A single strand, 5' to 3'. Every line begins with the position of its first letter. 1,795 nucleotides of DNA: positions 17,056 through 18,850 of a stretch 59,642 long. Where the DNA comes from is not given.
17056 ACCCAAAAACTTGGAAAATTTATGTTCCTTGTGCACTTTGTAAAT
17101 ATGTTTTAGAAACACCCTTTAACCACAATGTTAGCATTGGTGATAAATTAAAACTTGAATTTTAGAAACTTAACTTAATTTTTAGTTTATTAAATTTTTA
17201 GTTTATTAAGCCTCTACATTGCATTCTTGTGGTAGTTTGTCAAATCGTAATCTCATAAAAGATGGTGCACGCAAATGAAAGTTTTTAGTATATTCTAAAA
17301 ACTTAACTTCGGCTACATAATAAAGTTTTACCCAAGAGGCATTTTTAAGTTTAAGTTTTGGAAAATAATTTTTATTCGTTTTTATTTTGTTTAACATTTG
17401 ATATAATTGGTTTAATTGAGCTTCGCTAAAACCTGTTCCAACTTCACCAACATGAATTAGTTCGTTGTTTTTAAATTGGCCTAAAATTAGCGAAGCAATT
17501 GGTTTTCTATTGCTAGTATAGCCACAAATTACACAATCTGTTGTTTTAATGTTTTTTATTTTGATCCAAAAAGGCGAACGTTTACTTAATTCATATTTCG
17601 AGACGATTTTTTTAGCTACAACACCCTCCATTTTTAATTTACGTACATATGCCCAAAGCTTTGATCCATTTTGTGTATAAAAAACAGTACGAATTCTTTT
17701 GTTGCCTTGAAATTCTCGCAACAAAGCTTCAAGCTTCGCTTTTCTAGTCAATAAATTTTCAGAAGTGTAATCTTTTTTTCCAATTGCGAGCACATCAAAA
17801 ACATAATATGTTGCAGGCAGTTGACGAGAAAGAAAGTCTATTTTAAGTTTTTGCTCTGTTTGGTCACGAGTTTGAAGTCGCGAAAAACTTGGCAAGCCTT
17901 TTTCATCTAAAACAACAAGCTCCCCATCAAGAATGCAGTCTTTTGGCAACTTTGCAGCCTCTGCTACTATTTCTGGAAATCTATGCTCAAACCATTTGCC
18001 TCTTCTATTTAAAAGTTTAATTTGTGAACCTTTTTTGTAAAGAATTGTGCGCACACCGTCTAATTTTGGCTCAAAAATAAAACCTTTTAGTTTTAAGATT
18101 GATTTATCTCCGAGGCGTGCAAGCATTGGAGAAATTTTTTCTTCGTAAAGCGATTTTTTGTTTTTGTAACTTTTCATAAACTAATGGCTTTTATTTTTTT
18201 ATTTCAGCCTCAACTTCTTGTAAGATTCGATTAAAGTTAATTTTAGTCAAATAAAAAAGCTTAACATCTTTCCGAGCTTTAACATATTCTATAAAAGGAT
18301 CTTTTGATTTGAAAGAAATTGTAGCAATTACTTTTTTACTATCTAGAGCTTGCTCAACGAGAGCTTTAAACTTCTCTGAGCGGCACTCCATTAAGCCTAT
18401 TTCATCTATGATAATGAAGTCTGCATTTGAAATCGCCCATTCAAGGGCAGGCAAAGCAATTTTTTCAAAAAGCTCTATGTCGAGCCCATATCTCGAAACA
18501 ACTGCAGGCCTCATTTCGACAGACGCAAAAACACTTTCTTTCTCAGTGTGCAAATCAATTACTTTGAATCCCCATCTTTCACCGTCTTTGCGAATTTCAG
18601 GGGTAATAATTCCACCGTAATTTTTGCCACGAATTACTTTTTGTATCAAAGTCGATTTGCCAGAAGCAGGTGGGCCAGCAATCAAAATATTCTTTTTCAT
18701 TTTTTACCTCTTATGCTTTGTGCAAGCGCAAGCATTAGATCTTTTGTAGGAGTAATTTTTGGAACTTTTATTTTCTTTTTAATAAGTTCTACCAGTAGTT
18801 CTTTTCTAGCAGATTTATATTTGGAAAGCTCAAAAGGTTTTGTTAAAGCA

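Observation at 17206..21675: Ku + LigD-type ligase operon with an inserted THEP1-like NTPase, a CBS-HPF fusion and a metallophosphoesterase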

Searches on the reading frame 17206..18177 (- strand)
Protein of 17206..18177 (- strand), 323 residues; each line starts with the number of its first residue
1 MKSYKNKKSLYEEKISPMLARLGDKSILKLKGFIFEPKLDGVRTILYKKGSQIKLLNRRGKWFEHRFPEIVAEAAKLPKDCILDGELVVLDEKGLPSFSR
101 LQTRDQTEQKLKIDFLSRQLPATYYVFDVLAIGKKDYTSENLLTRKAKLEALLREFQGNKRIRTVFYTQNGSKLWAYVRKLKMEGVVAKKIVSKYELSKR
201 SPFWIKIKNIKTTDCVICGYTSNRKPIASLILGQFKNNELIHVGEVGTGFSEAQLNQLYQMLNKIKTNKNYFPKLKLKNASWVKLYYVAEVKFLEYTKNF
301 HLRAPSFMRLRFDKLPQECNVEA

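Call 3: search_protein_families(library=pfam, proteins=[window:17206-18177:-], max_evalue=0.1)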
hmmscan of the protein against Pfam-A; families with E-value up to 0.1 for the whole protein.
window:17206-18177:- (323 aa): 4 families
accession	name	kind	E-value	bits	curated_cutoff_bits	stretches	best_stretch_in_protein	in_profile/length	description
PF01068.26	DNA_ligase_A_M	-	1.6e-34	119.8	26.2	1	17-208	1-204/204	ATP dependent DNA ligase domain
PF04679.21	DNA_ligase_A_C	-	5.6e-21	75.2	27.5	1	224-314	2-94/94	ATP dependent DNA ligase C terminal region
PF09414.15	RNA_ligase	-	1e-07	32.7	27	1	33-207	3-170/171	RNA ligase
PF01331.24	mRNA_cap_enzyme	-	1.3e-06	28.8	29.6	1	27-89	12-80/194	mRNA capping enzyme, catalytic domain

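Call 4: search_protein_families(library=ncbifam, proteins=[window:17206-18177:-], max_evalue=0.1)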
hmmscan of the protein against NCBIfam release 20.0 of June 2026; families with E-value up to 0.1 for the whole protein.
window:17206-18177:- (323 aa): 14 families
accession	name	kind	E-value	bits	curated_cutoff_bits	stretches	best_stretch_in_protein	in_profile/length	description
TIGR02779.1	NHEJ_ligase_lig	equivalog_domain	1.9e-75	253.9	227.75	1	17-320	1-301/302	non-homologous end-joining DNA ligase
TIGR02776.1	NHEJ_ligase_prk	equivalog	1.1e-62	212.7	373.2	1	32-322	6-295/587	DNA ligase D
NF007210.0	PRK09632.1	equivalog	1.9e-60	205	989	1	5-322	468-780/781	ATP-dependent DNA ligase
NF004628.0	PRK05972.1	subfamily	2e-60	204.9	895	1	7-322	236-548/870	ATP-dependent DNA ligase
NF006078.0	PRK08224.1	equivalog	1.9e-50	171.8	296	1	14-322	8-332/350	ATP-dependent DNA ligase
NF005796.0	PRK07636.1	subfamily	7.8e-43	146.6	337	1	15-310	3-273/275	ATP-dependent DNA ligase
NF007211.0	PRK09633.1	equivalog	7.2e-40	136.9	774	1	31-321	16-309/610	DNA ligase D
TIGR00574.1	dnl1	superfamily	3.4e-38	131.6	217.8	1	14-320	169-517/527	ATP-dependent DNA ligase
NF006701.0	PRK09247.1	equivalog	2e-26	93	543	1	26-320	220-526/540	ATP-dependent DNA ligase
NF002868.0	PRK03180.1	equivalog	8.3e-26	90.7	641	1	14-268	183-446/509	ATP-dependent DNA ligase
TIGR04120.1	DNA_lig_bact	equivalog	2e-25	89.8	400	1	17-320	204-517/526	cisplatin damage response ATP-dependent DNA ligase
NF041331.1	LigA_Halo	equivalog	2.8e-22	78.9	830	1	18-319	232-541/552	ATP-dependent DNA ligase LigA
NF006592.0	PRK09125.1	equivalog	4e-08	32.6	200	1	18-254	32-247/283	DNA ligase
TIGR02443.1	TIGR02443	equivalog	0.08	12.8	49.45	0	206-226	25-45/59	YheV family putative zinc ribbon protein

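Call 51: search_solved_structures(query=window:17206-18177:-, max_evalue=1e-10)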
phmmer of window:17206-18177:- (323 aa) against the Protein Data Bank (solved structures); distinct sequences matched with E-value up to 1e-10: 28.
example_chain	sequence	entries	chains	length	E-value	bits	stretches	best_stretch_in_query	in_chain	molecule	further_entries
6nhx_A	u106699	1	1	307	4.4e-32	114.8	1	13-319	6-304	ATP-dependent DNA ligase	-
1vs0_A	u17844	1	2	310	1.1e-31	113.4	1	13-319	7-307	Putative DNA ligase-like protein Rv0938/MT0965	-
6nhz_A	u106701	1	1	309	6.5e-31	110.9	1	13-319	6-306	ATP-dependent DNA ligase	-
2cfm_A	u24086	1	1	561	4.2e-27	98.4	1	15-320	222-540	THERMOSTABLE DNA LIGASE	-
4eq5_A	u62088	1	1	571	2.9e-26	95.7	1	14-320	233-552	DNA ligase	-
3rr5_A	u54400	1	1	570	1.8e-25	93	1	15-320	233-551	DNA ligase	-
9df9_A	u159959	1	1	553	9.2e-25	90.7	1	15-320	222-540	DNA ligase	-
9dfa_A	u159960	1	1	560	1.4e-24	90.1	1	15-320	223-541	DNA ligase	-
2hiv_A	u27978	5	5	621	2.8e-18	69.4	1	14-297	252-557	Thermostable DNA ligase | DNA ligase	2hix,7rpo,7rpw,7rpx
3gde_A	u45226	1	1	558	7.1e-17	64.8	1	24-319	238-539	DNA ligase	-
8v1u_A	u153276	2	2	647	6.6e-14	55.1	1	31-265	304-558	DNA ligase 1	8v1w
6q1v_A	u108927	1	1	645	3.2e-13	52.8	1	31-265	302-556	DNA ligase 1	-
8v1v_A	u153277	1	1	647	3.3e-13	52.8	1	31-265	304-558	DNA ligase 1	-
9bs3_A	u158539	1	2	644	4.4e-13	52.4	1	31-265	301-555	DNA ligase 1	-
6p09_A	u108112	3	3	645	4.5e-13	52.4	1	31-265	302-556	DNA ligase 1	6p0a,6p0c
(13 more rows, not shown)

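Call 71: search_protein_families(library=padloc, proteins=[window:17206-18177:-], max_evalue=0.001)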
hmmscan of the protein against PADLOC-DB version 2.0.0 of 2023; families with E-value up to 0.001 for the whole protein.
window:17206-18177:- (323 aa): 0 families

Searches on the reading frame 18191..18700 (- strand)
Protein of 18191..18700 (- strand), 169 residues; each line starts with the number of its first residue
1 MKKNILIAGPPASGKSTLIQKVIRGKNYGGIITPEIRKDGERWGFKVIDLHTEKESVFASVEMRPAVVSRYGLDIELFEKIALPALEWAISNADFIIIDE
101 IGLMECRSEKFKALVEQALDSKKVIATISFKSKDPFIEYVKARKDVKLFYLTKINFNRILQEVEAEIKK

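Call 3: search_protein_families(library=pfam, proteins=[window:18191-18700:-], max_evalue=0.1)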
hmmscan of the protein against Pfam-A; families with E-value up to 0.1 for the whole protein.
window:18191-18700:- (169 aa): 14 families
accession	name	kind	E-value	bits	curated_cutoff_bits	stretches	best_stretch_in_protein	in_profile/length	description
PF03266.21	NTPase_1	-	7.7e-44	149.9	23.9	1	4-163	1-167/168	NTPase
PF13173.12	AAA_14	-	5.2e-05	23.7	27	1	3-129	3-98/129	AAA domain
PF13238.12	AAA_18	-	0.0013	19.6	29.4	1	5-62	1-43/128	AAA domain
PF01926.29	MMR_HSR1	-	0.002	18.6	21.9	0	5-25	2-22/113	50S ribosome-binding GTPase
PF13671.12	AAA_33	-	0.0038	18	27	1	5-112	2-89/143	AAA domain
PF13401.12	AAA_22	-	0.0041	17.9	27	1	3-115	6-105/130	AAA domain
PF13555.12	AAA_29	-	0.0076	16.4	27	1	3-19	23-39/61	P-loop containing region of AAA domain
PF01443.25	Viral_helicase1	-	0.015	15.6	21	1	5-64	1-36/228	Viral superfamily 1 RNA helicase core domain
PF19263.5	DUF5906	-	0.018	16.1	27.6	0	88-136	42-88/114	Family of unknown function (DUF5906)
PF03215.21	Rad17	-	0.032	14.6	23.8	1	3-126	46-167/186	Rad17 P-loop domain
PF13191.12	AAA_16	-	0.037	15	32.6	1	4-24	26-46/167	AAA ATPase domain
PF02492.25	cobW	-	0.044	13.8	20.7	0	5-27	3-28/180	CobW/HypB/UreG, nucleotide-binding domain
PF06414.18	Zeta_toxin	-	0.078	12.8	22.3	0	3-25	17-39/199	Zeta toxin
PF20720.3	nSTAND3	-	0.092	12.9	27.2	0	3-23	18-38/155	Novel STAND NTPase 3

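Call 4: search_protein_families(library=ncbifam, proteins=[window:18191-18700:-], max_evalue=0.1)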
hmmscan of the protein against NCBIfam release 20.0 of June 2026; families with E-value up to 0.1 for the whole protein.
window:18191-18700:- (169 aa): 13 families
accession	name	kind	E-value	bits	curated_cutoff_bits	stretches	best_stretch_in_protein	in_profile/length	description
NF010248.0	PRK13695.1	equivalog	5e-45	153.4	156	1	3-168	4-176/180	NTPase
TIGR02858.1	spore_III_AA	equivalog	0.0014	17.9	281.3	1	3-130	114-230/272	stage III sporulation protein AA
TIGR02173.1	cyt_kin_arch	equivalog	0.0032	17.5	102.1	1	5-55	3-53/169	(d)CMP kinase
NF038214.1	IS21_help_AAA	equivalog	0.0038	16.9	200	0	89-122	148-181/232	IS21-like element helper ATPase IstB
NF006746.0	PRK09270.1-5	subfamily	0.0066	15.4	250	1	5-23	24-42/210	nucleoside/nucleotide kinase family protein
TIGR00231.1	small_GTP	domain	0.011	15.5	42.5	1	3-34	4-39/164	GTP-binding protein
NF000355.4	ribo_prot_ABC_F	equivalog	0.027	13.4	380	1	2-32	339-371/499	ribosomal protection-like ABC-F family protein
NF010335.0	PRK13764.1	equivalog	0.033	12.7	340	1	3-22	264-283/613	ATPase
NF001387.0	PRK00279.2-5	equivalog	0.035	13.7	373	1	4-28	2-26/224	adenylate kinase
NF006743.0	PRK09270.1-2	equivalog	0.039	13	227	1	7-25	33-51/217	nucleoside/nucleotide kinase family protein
TIGR00017.1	cmk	equivalog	0.043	13.5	135.55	1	2-29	2-29/217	(d)CMP kinase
NF006744.0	PRK09270.1-3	equivalog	0.051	13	281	1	6-31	27-52/213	nucleoside/nucleotide kinase family protein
NF005931.1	PRK07952.1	equivalog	0.093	12.3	357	0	89-122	160-192/246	replicative helicase loader DnaC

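Call 35: find_homologous_proteins(query=window:18191-18700:-, max_evalue=1e-20)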
Query window:18191-18700:- (169 aa): 41 proteins with E <= 1e-20 among 150 candidates.
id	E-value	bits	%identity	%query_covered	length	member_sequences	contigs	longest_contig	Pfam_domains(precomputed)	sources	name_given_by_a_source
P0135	6.6e-103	359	100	100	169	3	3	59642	PF03266.22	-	-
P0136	4.9e-82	291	77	99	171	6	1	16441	PF03266.22,PF19568.6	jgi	-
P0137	9.0e-76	271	75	99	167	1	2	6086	PF03266.22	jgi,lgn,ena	jgi:nucleoside-triphosphatase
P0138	3.3e-74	266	72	99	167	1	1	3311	PF03266.22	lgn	-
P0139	3.5e-74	266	71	99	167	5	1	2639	PF03266.22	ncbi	-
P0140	1.0e-73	264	71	99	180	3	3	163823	PF03266.22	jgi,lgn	jgi:nucleoside-triphosphatase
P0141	1.6e-73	264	73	99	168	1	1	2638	PF13173.13,PF03266.22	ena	-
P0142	1.9e-73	264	71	100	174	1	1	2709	PF13173.13,PF03266.22,PF13401.13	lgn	-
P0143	2.7e-73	263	69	99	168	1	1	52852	PF13173.13,PF03266.22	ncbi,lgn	ncbi:MAG: NTPase [Candidatus Nanoarchaeia archaeon]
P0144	4.4e-73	262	72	99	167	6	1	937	PF03266.22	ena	-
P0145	6.5e-73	262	70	99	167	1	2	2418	PF03266.22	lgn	-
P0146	1.1e-72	261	72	99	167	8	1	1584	PF03266.22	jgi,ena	jgi:nucleoside-triphosphatase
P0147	7.0e-72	258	72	99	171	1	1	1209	PF13173.13,PF03266.22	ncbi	-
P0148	1.9e-70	254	69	99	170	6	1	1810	PF03266.22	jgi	-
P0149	4.4e-70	253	67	99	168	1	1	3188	PF03266.22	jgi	jgi:nucleoside-triphosphatase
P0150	4.0e-67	243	67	99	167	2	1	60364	PF03266.22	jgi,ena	-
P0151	9.4e-67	242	67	99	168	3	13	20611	PF13173.13,PF03266.22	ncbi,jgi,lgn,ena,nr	ncbi:MAG TPA: NTPase [Candidatus Nanoarchaeia archaeon]|nr:NTPase [Candidatus Nanoarchaeia archaeon]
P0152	1.3e-60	222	63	99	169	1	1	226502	PF13173.13,PF03266.22,PF13238.13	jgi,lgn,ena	-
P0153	3.3e-60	221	63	92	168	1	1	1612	PF13173.13,PF03266.22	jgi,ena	-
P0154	4.0e-58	214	59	99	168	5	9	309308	PF03266.22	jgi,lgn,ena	jgi:nucleoside-triphosphatase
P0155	8.1e-57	209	59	99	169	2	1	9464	PF03266.22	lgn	-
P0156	1.7e-56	208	61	92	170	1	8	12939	PF13173.13,PF03266.22,PF03215.22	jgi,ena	-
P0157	2.8e-55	204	58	99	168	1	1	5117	PF13173.13,PF03266.22,PF13401.13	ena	-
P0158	2.9e-54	201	59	96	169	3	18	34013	PF13173.13,PF03266.22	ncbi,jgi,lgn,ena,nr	ncbi:MAG TPA: AAA family ATPase [Nanoarchaeota archaeon]|nr:AAA family ATPase [Nanoarchaeota archaeo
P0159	2.6e-53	198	58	95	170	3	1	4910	PF13173.13,PF03266.22,PF13401.13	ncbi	-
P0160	4.5e-49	184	74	64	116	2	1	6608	PF03266.22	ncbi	ncbi:MAG: nucleoside-triphosphatase, partial [Candidatus Bathyarchaeia archaeon]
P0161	1.2e-46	176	54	100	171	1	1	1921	PF03266.22,PF01443.25,PF13238.13,PF03215.22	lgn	-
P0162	4.5e-30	123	45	96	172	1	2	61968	PF03266.22,PF10649.16,PF03308.23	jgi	jgi:nucleoside-triphosphatase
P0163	2.9e-29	120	46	98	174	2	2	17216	PF03266.22,PF10649.16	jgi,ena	-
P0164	2.4e-28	117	46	95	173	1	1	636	PF03266.22,PF10649.16,PF13401.13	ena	-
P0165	2.4e-28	117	46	96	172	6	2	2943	PF03266.22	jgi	-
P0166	4.0e-28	116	45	96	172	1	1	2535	PF03266.22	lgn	-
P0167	5.2e-28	116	46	96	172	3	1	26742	PF03266.22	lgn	-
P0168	7.2e-28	115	46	78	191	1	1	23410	PF03266.22,PF10649.16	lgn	-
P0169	5.3e-27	113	44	96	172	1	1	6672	PF03266.22,PF13238.13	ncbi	-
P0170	1.1e-25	108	44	98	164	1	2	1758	PF13173.13,PF03266.22,PF00910.29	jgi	jgi:nucleoside-triphosphatase THEP1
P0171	4.3e-25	106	44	98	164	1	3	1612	PF13173.13,PF03266.22,PF00910.29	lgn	-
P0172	4.5e-25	106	40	98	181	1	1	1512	PF03266.22,PF10649.16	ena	-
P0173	1.9e-24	104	43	97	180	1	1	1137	PF03266.22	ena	-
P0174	6.2e-24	103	47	95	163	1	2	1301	PF13173.13,PF03266.22,PF00910.29,PF13401.13,PF13238.13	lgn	-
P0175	1.3e-23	102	39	97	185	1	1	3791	PF03266.22,PF10649.16,PF13401.13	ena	-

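Call 36: find_encoding_contigs(protein=P0140, flank=7000, max_places=1)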
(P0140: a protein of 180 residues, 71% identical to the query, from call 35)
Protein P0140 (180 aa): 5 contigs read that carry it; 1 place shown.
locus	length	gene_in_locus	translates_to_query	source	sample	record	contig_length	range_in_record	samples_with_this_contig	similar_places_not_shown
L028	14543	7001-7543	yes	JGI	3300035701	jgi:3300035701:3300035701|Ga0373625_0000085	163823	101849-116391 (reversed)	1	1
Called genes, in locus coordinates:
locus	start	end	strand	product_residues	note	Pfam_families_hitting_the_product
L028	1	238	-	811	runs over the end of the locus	PF01411:tRNA-synt_2c, PF07973:tRNA_SAD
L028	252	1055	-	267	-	PF23435:DUF7121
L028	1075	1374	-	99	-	PF00428:Ribosomal_60s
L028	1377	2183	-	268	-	PF00466:Ribosomal_L10, PF17777:RL10P_insert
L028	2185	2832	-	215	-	PF00687:Ribosomal_L1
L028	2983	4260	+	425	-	PF00571:CBS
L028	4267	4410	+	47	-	-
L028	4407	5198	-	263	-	PF06182:ABC2_membrane_6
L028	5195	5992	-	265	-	PF06182:ABC2_membrane_6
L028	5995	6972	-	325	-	PF00005:ABC_tran, PF13304:AAA_21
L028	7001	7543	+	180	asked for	PF03266:NTPase_1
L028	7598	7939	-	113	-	PF02643:DUF192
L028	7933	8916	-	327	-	PF00814:TsaD, PF22521:HypF_C_2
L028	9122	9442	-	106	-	PF01282:Ribosomal_S24e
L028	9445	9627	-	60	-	PF06093:Spt4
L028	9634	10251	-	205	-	PF03876:SHS2_Rpb7-N, PF00575:S1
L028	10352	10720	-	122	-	PF01850:PIN (weak), PF13638:PIN_4 (faint), PF18477:PIN_9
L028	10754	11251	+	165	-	PF01209:Ubie_methyltran, PF13489:Methyltransf_23, PF13847:Methyltransf_31, PF08241:Methyltransf_11, PF08242:Methyltransf_12 (weak), PF13649:Methyltransf_25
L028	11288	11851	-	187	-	PF04919:DUF655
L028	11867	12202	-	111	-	-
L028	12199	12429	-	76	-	PF01157:Ribosomal_L21e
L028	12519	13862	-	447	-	PF02881:SRP54_N, PF00448:SRP54, PF01656:CbiA, PF02978:SRP_SPB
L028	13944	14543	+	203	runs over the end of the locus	-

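Call 37: find_encoding_contigs(protein=P0152, flank=7000, max_places=1)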
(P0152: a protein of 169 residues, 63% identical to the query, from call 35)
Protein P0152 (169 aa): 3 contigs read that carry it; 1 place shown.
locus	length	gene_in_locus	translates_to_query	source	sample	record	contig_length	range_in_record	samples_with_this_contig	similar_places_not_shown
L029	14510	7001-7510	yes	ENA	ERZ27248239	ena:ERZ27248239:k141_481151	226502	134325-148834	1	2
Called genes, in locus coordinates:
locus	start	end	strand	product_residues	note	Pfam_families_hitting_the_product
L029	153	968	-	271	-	PF23435:DUF7121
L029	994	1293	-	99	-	PF00428:Ribosomal_60s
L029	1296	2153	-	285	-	PF00466:Ribosomal_L10, PF17777:RL10P_insert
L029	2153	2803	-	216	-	PF00687:Ribosomal_L1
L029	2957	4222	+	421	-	PF00571:CBS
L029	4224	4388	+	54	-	-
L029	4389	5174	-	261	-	PF06182:ABC2_membrane_6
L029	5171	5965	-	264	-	PF06182:ABC2_membrane_6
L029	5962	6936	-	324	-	PF00005:ABC_tran, PF13304:AAA_21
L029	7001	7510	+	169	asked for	PF03266:NTPase_1, PF13173:AAA_14 (faint), PF13238:AAA_18 (weak)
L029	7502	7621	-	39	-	-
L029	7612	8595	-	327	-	PF00814:TsaD, PF22521:HypF_C_2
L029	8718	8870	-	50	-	PF01599:Ribosomal_S27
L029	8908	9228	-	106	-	PF01282:Ribosomal_S24e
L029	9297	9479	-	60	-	PF06093:Spt4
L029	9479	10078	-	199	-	PF03876:SHS2_Rpb7-N, PF00575:S1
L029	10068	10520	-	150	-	PF00719:Pyrophosphatase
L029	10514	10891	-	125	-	PF01850:PIN (faint), PF18477:PIN_9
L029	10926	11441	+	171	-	PF01209:Ubie_methyltran, PF13489:Methyltransf_23, PF07021:MetW, PF13847:Methyltransf_31, PF08241:Methyltransf_11, PF08242:Methyltransf_12, PF13649:Methyltransf_25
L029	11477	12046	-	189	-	PF04919:DUF655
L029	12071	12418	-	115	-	PF03874:RNA_pol_Rpb4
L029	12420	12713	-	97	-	PF01157:Ribosomal_L21e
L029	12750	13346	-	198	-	-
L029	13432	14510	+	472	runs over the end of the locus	-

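Call 38: find_encoding_contigs(protein=P0154, flank=7000, max_places=1)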
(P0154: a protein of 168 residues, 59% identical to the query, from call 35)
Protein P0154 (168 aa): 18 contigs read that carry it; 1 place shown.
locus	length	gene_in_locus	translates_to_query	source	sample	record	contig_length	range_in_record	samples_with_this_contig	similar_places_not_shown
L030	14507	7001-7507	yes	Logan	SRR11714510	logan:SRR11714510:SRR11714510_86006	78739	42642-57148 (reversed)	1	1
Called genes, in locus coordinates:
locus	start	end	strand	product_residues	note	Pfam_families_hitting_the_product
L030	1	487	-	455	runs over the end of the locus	PF04055:Radical_SAM, PF13353:Fer4_12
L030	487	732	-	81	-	-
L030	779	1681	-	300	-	PF01636:APH, PF01633:Choline_kinase (weak)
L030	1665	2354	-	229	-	-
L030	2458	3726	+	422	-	PF00571:CBS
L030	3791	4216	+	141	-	-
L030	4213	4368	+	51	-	-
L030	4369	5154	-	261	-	PF06182:ABC2_membrane_6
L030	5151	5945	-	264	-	PF06182:ABC2_membrane_6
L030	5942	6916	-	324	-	PF00005:ABC_tran, PF13304:AAA_21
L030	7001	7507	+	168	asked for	PF03266:NTPase_1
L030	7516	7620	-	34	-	-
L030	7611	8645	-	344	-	PF00814:TsaD, PF22521:HypF_C_2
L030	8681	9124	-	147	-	-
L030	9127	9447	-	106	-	-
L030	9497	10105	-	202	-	PF00702:Hydrolase, PF13419:HAD_2, PF13242:Hydrolase_like (weak)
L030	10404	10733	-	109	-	PF01282:Ribosomal_S24e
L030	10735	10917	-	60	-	PF06093:Spt4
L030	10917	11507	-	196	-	PF03876:SHS2_Rpb7-N, PF00575:S1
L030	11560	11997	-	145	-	PF00293:NUDIX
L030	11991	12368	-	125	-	PF11848:DUF3368 (weak), PF18477:PIN_9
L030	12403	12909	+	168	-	PF01209:Ubie_methyltran (weak), PF07021:MetW (faint), PF13847:Methyltransf_31, PF08241:Methyltransf_11, PF08242:Methyltransf_12 (weak), PF13649:Methyltransf_25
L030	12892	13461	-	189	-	PF04919:DUF655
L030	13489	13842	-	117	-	PF03874:RNA_pol_Rpb4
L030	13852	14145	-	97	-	PF01157:Ribosomal_L21e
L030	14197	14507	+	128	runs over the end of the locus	-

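Call 49: search_solved_structures(query=window:18191-18700:-, max_evalue=0.001)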
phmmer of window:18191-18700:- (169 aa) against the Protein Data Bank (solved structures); distinct sequences matched with E-value up to 0.001: 2.
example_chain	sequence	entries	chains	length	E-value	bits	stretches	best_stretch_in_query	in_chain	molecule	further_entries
1ye8_A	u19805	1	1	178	8.2e-20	74.5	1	4-164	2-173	Hypothetical UPF0334 kinase-like protein AQ_1292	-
2i3b_A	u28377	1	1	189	9.5e-18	67.8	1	3-163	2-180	Human Cancer-Related NTPase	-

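Call 71: search_protein_families(library=padloc, proteins=[window:18191-18700:-], max_evalue=0.001)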
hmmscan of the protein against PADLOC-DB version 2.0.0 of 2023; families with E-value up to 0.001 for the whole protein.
window:18191-18700:- (169 aa): 2 families
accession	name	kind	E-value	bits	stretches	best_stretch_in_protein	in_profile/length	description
PDLC04789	PDC-S01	-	0.00012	19.3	0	76-144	57-126/375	-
PDLC04140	mad8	-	0.00043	17.9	0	2-23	27-48/314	mads_8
